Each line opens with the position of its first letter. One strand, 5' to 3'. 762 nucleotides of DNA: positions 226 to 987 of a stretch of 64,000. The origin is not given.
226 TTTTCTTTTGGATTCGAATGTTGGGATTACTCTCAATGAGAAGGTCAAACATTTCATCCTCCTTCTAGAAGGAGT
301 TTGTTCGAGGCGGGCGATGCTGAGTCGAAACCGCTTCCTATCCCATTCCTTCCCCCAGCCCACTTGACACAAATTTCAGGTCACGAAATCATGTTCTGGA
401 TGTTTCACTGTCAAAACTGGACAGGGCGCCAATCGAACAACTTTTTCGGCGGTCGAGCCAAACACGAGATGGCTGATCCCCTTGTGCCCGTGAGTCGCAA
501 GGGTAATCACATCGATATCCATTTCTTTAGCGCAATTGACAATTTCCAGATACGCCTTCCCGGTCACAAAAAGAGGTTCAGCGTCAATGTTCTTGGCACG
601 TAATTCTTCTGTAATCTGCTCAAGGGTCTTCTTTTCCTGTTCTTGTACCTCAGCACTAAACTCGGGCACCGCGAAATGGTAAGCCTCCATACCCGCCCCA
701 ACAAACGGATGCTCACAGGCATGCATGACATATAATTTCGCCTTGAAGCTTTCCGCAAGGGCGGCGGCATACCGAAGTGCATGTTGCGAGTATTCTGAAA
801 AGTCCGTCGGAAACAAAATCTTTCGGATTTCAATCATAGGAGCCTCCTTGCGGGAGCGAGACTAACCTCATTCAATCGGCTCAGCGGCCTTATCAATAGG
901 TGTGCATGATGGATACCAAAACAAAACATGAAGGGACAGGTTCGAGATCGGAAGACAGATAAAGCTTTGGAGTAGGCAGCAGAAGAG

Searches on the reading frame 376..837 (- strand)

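Call 57: search_protein_families(library=pfam, proteins=[window:376-837:-], max_evalue=0.0001)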
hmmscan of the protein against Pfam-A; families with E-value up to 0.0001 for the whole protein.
window:376-837:- (153 aa): 1 family
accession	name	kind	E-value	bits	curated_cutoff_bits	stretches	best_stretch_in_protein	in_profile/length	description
PF00582.32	Usp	-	1.2e-31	110.5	24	1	4-145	2-141/141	Universal stress protein family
